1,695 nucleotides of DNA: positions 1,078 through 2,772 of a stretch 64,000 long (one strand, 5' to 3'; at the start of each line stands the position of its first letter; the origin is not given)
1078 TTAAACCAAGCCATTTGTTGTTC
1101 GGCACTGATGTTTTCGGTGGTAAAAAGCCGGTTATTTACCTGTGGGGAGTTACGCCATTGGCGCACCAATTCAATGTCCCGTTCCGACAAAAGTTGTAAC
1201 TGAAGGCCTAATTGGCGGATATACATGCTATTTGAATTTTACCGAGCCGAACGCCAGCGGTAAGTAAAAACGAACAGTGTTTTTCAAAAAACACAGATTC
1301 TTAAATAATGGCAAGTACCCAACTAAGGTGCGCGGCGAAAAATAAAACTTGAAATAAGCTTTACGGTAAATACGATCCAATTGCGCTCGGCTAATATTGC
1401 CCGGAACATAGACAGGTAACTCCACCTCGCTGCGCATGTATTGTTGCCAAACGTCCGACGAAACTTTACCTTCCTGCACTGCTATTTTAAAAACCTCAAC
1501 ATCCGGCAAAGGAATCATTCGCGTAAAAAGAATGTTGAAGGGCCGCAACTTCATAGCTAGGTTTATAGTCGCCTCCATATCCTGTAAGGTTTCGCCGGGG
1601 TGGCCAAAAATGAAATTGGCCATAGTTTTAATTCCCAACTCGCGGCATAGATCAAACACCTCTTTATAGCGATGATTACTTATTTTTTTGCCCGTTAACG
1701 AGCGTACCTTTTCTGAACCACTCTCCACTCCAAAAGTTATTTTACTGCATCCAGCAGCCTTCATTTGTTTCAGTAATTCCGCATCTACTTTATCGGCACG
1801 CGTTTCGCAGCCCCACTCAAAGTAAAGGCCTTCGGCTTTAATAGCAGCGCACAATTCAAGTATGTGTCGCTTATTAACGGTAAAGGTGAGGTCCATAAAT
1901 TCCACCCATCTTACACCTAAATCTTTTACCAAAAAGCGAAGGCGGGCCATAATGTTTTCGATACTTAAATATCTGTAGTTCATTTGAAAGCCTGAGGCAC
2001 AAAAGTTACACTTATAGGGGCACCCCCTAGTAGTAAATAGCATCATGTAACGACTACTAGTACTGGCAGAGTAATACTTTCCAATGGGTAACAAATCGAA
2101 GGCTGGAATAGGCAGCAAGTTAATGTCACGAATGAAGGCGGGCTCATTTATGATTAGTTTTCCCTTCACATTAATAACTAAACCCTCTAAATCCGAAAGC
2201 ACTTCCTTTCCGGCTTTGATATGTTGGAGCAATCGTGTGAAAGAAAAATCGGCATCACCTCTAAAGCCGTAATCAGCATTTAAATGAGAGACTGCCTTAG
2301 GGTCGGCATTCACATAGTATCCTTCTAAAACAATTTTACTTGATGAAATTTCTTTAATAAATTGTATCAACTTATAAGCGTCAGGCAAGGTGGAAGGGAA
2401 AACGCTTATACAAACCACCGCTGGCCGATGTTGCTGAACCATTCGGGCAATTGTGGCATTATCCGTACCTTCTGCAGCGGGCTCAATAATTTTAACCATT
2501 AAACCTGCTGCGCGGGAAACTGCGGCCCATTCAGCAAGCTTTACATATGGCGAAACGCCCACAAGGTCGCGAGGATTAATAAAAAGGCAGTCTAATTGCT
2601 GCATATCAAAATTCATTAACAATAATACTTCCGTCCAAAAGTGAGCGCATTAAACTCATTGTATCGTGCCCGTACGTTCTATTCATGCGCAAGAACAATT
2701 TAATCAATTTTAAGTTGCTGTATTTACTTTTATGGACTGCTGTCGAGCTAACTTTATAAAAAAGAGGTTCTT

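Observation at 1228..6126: KASIII-ACP-adenylase cassette coupled to a GT2 and a cobalamin radical SAM enzyme; a second radical SAM paralog at 14866-16467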

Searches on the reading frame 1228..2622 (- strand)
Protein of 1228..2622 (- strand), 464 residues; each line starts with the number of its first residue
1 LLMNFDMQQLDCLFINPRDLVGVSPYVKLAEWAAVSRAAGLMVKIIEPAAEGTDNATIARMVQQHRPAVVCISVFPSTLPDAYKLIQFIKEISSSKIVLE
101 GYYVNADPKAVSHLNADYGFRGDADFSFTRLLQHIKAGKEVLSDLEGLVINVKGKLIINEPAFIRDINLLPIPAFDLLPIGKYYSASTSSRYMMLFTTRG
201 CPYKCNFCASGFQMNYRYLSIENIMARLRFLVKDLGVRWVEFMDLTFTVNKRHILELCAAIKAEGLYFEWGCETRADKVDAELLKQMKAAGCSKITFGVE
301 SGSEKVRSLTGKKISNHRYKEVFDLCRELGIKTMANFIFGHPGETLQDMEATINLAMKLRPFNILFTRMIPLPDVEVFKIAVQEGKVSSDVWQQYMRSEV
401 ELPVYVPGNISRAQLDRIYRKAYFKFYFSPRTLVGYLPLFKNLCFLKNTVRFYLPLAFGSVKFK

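Call 5: search_protein_families(library=pfam, proteins=[window:1228-2622:-], max_evalue=0.01)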
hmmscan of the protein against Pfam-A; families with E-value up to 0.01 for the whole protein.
window:1228-2622:- (464 aa): 2 families
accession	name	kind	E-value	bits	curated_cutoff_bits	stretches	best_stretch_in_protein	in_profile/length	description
PF04055.27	Radical_SAM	-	2.7e-28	99.6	29.5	1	197-356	3-166/166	Radical SAM superfamily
PF02310.24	B12-binding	-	1.9e-08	34.6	32.1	1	33-127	21-116/121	B12 binding domain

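Call 6: search_protein_families(library=ncbifam, proteins=[window:1228-2622:-], max_evalue=0.01)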
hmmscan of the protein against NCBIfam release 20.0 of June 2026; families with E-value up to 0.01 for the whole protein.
window:1228-2622:- (464 aa): 40 families (the best 25 are shown)
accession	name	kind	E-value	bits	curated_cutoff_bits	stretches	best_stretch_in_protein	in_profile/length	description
TIGR03471.1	HpnJ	equivalog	8.5e-40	137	577.6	1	61-434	65-440/472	hopanoid biosynthesis associated radical SAM protein HpnJ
NF050148.1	rSAM_ApyD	equivalog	1.8e-38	132.4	750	1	163-355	175-362/645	RiPP biosynthesis radical SAM protein ApyD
TIGR02026.1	BchE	equivalog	1.6e-36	126.2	481.35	1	29-436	25-436/497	magnesium-protoporphyrin IX monomethyl ester anaerobic oxidative cyclase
TIGR04479.1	bcpD_PhpK_rSAM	subfamily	1.1e-35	123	600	1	57-361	101-411/504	PhpK family radical SAM P-methyltransferase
NF038361.1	rSAM_Sden_1168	equivalog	1.9e-33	115.9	575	1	59-388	133-480/560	Sden_1168 family B12-binding radical SAM P-methyltransferase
NF033070.1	rSAM_AprD4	equivalog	1.2e-30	106.8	500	1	161-390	164-399/456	AprD4 family radical SAM diol-dehydratase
TIGR04013.1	B12_SAM_MJ_1487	hypoth_equivalog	1.4e-28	99.8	251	1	52-379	28-355/382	TIGR04013 family B12-binding domain/radical SAM domain-containing protein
TIGR04072.2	rSAM_ladder_B12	equivalog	9.4e-28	97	360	1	37-390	29-381/443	lipid biosynthesis B12-binding/radical SAM protein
TIGR04014.1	B12_SAM_MJ_0865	equivalog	2.2e-24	86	360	1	55-391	27-368/434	methyl-coenzyme M reductase glutamine C-methyltransferase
TIGR04367.1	HpnR_B12_rSAM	equivalog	6.2e-20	71.2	650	1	31-377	27-369/490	hopanoid C-3 methylase HpnR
TIGR03975.1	rSAM_ocin_1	subfamily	1e-18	67.2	281.85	1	59-357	121-428/606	RiPP maturation radical SAM C-methyltransferase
TIGR04385.1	B12_rSAM_cofa1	equivalog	4.7e-18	65.6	450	1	115-390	122-403/438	B12 lower ligand biosynthesis radical SAM protein BzaD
NF040542.1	rSAM_RCCLKC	equivalog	4.9e-16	58.9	450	1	32-350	20-341/423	arsinothricin biosynthesis radical SAM protein ArsL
TIGR04295.1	B12_rSAM_oligo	hypoth_equivalog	5e-16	58.4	400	1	34-314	33-316/422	TIGR04295 family B12-binding domain-containing radical SAM protein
NF040546.1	rSAM_CUAEP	equivalog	2.6e-13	49.5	500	1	27-354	14-336/468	CUAEP/CCAEP-tail radical SAM (seleno)protein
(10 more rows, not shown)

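Call 12: search_solved_structures(query=window:1228-2622:-, max_evalue=0.001)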
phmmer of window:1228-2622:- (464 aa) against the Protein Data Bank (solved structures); distinct sequences matched with E-value up to 0.001: 4.
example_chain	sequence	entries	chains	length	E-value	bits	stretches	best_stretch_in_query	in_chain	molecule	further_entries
6fd2_B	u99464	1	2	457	4.2e-25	91.6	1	160-388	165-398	Putative apramycin biosynthetic oxidoreductase 4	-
9ccb_A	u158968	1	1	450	1.2e-14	57.1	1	96-377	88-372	Radical SAM core domain-containing protein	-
9n1b_A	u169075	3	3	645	4.3e-07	32.3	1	121-354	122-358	Radical SAM protein | Radical SAM enzyme CysS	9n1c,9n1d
6wte_A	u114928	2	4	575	7.6e-06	28.1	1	195-360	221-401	B12-binding domain-containing protein | Tryptophan-C2-methyltransferase containing B12-binding domain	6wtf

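Call 21: find_homologous_proteins(query=window:1228-2604:-, max_evalue=1e-10)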
Query window:1228-2604:- (458 aa): 485 proteins with E <= 1e-10 among 8000 candidates; the best 120 are listed.
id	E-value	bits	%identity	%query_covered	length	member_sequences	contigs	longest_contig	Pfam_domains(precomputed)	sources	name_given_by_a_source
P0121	0.0e+0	1045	100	100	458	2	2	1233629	PF04055.28,PF02310.25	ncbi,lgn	ncbi:MAG: radical SAM protein [Chitinophagales bacterium]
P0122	1.4e-170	586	55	100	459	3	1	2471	PF04055.28,PF02310.25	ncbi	-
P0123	8.3e-170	583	53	100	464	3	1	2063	PF04055.28,PF02310.25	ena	-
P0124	1.0e-169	583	55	100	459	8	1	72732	PF04055.28,PF02310.25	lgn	-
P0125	2.6e-169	582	56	100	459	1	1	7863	PF04055.28,PF02310.25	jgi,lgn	jgi:radical SAM superfamily enzyme YgiQ (UPF0313 family)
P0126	1.3e-167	576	54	100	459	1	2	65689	PF04055.28,PF02310.25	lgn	-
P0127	1.1e-166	573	54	100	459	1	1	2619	PF04055.28,PF02310.25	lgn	-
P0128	7.1e-166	570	54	100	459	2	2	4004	PF04055.28,PF02310.25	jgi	jgi:anaerobic magnesium-protoporphyrin IX monomethyl ester cyclase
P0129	1.1e-165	570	53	100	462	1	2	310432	PF04055.28,PF02310.25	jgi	jgi:anaerobic magnesium-protoporphyrin IX monomethyl ester cyclase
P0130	1.9e-165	569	54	100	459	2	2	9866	PF04055.28,PF02310.25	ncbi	-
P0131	2.3e-165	569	53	100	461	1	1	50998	PF04055.28,PF02310.25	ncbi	-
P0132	1.1e-164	567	53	100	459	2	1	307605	PF04055.28,PF02310.25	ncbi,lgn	-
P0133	1.9e-164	566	54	100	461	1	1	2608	PF04055.28,PF02310.25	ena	-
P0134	3.1e-164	565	53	100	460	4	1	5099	PF04055.28,PF02310.25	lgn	-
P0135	3.1e-164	565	53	100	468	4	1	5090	PF04055.28,PF02310.25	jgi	-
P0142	6.3e-155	534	52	99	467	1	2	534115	PF04055.28,PF02310.25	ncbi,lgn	-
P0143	9.8e-155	534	51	100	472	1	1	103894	PF04055.28,PF02310.25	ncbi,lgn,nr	ncbi:MAG: B12-binding domain-containing radical SAM protein [Flavobacteriales bacterium]|nr:B12-bind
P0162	3.2e-140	486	48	100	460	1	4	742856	PF04055.28,PF02310.25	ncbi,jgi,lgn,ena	jgi:anaerobic magnesium-protoporphyrin IX monomethyl ester cyclase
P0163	3.3e-140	486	46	100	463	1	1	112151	PF04055.28,PF02310.25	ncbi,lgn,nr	ncbi:MAG: B12-binding domain-containing radical SAM protein [Chitinophagales bacterium]|nr:B12-bindi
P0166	4.5e-136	472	45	100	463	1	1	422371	PF04055.28,PF02310.25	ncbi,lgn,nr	ncbi:MAG: B12-binding domain-containing radical SAM protein [Chitinophagales bacterium]|nr:B12-bindi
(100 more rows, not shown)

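Call 22: find_encoding_contigs(protein=P0143, flank=10000, max_places=1)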
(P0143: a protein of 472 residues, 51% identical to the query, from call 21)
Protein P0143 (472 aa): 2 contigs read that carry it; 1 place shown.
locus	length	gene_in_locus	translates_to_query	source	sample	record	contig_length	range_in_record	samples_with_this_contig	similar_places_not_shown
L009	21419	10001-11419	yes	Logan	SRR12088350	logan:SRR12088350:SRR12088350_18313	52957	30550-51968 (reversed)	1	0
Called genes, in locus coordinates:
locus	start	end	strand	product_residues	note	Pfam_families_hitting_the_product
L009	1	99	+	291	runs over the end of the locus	PF05721:PhyH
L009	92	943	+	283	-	PF05721:PhyH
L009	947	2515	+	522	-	PF05721:PhyH, PF02353:CMAS, PF08241:Methyltransf_11, PF13649:Methyltransf_25 (weak)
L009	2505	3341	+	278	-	PF05721:PhyH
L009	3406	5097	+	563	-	-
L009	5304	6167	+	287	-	PF01061:ABC2_membrane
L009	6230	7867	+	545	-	PF05721:PhyH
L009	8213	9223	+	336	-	-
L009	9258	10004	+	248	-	PF00535:Glycos_transf_2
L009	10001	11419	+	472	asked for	PF02310:B12-binding, PF04055:Radical_SAM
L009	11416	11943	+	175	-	PF00255:GSHPx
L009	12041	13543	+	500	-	PF02310:B12-binding, PF04055:Radical_SAM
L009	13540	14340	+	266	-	PF05118:Asp_Arg_Hydrox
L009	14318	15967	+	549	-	-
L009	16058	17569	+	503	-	PF00501:AMP-binding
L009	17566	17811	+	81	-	-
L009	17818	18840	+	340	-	PF08545:ACP_syn_III, PF08541:ACP_syn_III_C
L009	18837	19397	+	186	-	PF13302:Acetyltransf_3, PF13420:Acetyltransf_4, PF13523:Acetyltransf_8 (weak)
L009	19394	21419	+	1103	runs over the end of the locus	PF01839:FG-GAP (faint), PF13517:FG-GAP_3, PF07593:UnbV_ASPIC, PF13517:FG-GAP_3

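Call 23: find_encoding_contigs(protein=P0166, flank=10000, max_places=1)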
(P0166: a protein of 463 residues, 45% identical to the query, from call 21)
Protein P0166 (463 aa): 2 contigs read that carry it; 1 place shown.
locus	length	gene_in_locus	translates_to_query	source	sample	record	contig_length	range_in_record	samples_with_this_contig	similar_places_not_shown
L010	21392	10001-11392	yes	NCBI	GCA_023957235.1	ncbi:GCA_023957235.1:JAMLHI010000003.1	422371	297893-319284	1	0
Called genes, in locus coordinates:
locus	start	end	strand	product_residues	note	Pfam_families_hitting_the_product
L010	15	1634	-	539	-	PF02543:Carbam_trans_N, PF16861:Carbam_trans_C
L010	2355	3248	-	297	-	PF00106:adh_short, PF01073:3Beta_HSD, PF01370:Epimerase, PF02719:Polysacc_synt_2, PF04321:RmlD_sub_bind, PF05368:NmrA (weak), PF07993:NAD_binding_4, PF16363:GDP_Man_Dehyd, +2 more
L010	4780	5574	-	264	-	PF00665:rve (weak)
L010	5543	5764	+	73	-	-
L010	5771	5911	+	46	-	-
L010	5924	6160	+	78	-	-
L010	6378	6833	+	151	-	-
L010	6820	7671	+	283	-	-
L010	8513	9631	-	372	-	PF01041:DegT_DnrJ_EryC1, PF00155:Aminotran_1_2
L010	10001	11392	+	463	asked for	PF02310:B12-binding, PF04055:Radical_SAM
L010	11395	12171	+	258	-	PF05118:Asp_Arg_Hydrox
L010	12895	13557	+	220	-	-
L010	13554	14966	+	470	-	PF00501:AMP-binding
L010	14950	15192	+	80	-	-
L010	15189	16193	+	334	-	PF08541:ACP_syn_III_C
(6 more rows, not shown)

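Call 24: find_encoding_contigs(protein=P0162, flank=10000, max_places=1)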
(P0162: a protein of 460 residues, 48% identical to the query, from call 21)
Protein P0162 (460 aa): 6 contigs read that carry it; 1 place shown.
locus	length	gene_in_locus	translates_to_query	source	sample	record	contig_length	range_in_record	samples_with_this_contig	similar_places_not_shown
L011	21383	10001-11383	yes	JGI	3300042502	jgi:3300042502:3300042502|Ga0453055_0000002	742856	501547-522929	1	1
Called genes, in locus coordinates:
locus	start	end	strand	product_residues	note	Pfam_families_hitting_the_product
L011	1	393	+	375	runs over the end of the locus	PF01041:DegT_DnrJ_EryC1, PF00155:Aminotran_1_2 (weak), PF00266:Aminotran_5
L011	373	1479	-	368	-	PF00155:Aminotran_1_2 (weak), PF01041:DegT_DnrJ_EryC1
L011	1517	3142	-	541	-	PF02543:Carbam_trans_N, PF16861:Carbam_trans_C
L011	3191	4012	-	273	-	PF00795:CN_hydrolase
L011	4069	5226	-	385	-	-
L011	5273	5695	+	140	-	PF05523:FdtA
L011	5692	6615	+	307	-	PF00535:Glycos_transf_2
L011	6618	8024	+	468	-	PF00501:AMP-binding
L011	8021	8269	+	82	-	-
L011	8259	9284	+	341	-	PF08545:ACP_syn_III (weak), PF08541:ACP_syn_III_C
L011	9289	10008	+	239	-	-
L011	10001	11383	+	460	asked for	PF02310:B12-binding, PF04055:Radical_SAM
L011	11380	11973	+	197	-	-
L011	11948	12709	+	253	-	-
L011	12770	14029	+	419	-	-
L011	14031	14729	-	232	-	PF00535:Glycos_transf_2, PF10111:Glyco_tranf_2_2 (weak)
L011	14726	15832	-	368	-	PF01073:3Beta_HSD, PF01370:Epimerase, PF02719:Polysacc_synt_2 (faint), PF04321:RmlD_sub_bind (faint), PF16363:GDP_Man_Dehyd, PF07993:NAD_binding_4 (weak), PF01370:Epimerase, PF16363:GDP_Man_Dehyd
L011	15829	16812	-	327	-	PF01408:GFO_IDH_MocA, PF22725:GFO_IDH_MocA_C3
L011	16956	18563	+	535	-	-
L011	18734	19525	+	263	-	PF03706:LPG_synthase_TM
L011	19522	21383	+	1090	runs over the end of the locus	PF01839:FG-GAP (faint), PF13517:FG-GAP_3, PF07593:UnbV_ASPIC, PF13517:FG-GAP_3 (weak)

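Call 25: find_encoding_contigs(protein=P0129, flank=10000, max_places=1)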
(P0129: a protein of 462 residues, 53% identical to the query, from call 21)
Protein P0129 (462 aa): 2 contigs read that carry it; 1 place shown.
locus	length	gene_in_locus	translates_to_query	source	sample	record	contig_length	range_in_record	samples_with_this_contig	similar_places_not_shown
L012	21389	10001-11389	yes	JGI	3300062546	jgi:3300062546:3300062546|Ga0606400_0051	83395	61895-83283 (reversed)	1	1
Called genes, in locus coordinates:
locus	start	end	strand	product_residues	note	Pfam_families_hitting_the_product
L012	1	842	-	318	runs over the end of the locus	?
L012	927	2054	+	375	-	PF01040:UbiA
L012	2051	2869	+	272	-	PF04488:Gly_transf_sug, PF05704:Caps_synth (weak)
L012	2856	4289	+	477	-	PF13186:SPASM (weak), PF04055:Radical_SAM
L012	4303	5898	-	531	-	PF13186:SPASM (faint), PF04055:Radical_SAM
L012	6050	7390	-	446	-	PF02310:B12-binding (weak)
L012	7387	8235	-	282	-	-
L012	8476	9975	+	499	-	PF02310:B12-binding, PF04055:Radical_SAM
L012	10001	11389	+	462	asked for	PF02310:B12-binding (weak), PF04055:Radical_SAM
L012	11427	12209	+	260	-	PF05118:Asp_Arg_Hydrox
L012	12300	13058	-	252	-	PF05118:Asp_Arg_Hydrox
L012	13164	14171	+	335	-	PF03706:LPG_synthase_TM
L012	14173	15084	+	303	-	PF00034:Cytochrom_C (faint), PF13442:Cytochrome_CBB3 (faint)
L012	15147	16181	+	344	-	-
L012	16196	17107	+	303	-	-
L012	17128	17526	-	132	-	-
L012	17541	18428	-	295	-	PF02629:CoA_binding, PF13607:Succ_CoA_lig, PF00549:Ligase_CoA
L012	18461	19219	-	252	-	PF00005:ABC_tran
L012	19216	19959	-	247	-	PF02405:MlaE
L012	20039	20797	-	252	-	PF00535:Glycos_transf_2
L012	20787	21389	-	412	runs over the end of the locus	PF04932:Wzy_C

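Call 28: find_related_loci(query=A1, collection=genome_contigs, flank=10000)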
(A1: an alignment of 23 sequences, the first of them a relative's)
Query A1 (458 aa) in genome_contigs; peptide patterns used: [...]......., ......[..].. (x = any residue, [..] = any of these).
600 stretches matched a pattern (row limit reached: there are more); 523 encode a relative of the query (tblastn E <= 1e-3); the best 80 are kept; 80 distinct loci.
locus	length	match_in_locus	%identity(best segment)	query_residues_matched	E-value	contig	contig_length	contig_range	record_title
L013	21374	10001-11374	55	2-458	1e-175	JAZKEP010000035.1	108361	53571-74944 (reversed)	MAG: Bacteroidota bacterium isolate DC_HB_02_SPN181219-bin040_1 DCHB02SPN_B040_1_000000000035, whole genome shotgun sequ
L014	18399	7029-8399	45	3-458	4e-136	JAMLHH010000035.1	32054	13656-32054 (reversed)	MAG: Chitinophagales bacterium isolate ACE_NR_BACT5 ACE_NR_BACT5_35, whole genome shotgun sequence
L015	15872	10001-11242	31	37-445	4e-63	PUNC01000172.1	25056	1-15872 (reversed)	MAG: PVC group bacterium isolate B1Sed10_207 B1-Sed10-C1725, whole genome shotgun sequence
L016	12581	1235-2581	30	16-458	9e-60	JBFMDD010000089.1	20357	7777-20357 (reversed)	MAG: bacterium isolate MAG210 MAG210_89, whole genome shotgun sequence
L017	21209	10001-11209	29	19-421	2e-59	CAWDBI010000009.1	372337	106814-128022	MAG: uncultured archaeon isolate MFD02979.bin.2.28 genome assembly, contig: contig_32064, whole genome shotgun sequence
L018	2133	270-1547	30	3-424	2e-60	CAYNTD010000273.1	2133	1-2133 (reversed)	MAG TPA_asm: uncultured Methanobacterium sp. isolate binchicken_co190_441 genome assembly, contig: NODE_79414_length_213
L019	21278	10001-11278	30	3-424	7e-58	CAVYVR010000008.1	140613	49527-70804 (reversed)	MAG: uncultured Methanobacteriaceae archaeon isolate MFD01476.bin.2.82 genome assembly, contig: contig_61517, whole geno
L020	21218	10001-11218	31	17-425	1e-57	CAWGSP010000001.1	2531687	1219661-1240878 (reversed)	MAG: uncultured Methanobacteriaceae archaeon isolate MFD05512.bin.1.236 genome assembly, contig: contig_15327, whole gen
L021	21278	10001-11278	29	3-424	3e-55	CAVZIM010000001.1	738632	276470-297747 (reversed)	MAG: uncultured Methanobacteriaceae archaeon isolate MFD01716.bin.1.165 genome assembly, contig: contig_21545, whole gen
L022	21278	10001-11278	30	3-424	7e-55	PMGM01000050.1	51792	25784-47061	MAG: Methanobacterium sp. isolate bog_57 73.20120600_S2D.40_contig_1962, whole genome shotgun sequence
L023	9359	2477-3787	28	16-456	2e-54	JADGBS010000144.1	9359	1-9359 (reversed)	MAG: Oligoflexia bacterium isolate nW3bin19 nW3_bin19_NODE_144_length_9359_cov_2.266898, whole genome shotgun sequence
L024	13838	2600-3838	31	19-428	1e-53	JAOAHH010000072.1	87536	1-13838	MAG: Thermodesulfobacteriota bacterium isolate SKW55 k141_466556, whole genome shotgun sequence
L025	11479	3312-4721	30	1-427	6e-53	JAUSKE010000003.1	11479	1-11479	MAG: Deltaproteobacteria bacterium isolate E14_metabat.bin.352 E14_k141_1157812, whole genome shotgun sequence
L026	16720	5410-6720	31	17-451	6e-56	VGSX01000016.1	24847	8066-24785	MAG: Deltaproteobacteria bacterium isolate K_DeepCast_300m_m2_247 K_DeepCast_300m_m2_247_Ga0194111_10002001, whole genom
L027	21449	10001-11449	28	6-451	9e-53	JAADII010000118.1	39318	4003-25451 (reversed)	MAG: Chloroflexota bacterium isolate M_MetaBat.41 contig-127_965, whole genome shotgun sequence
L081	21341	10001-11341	28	13-427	1e-37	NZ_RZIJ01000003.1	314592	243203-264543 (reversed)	Azospirillum doebereinerae strain GSF71 Scaffold3, whole genome shotgun sequence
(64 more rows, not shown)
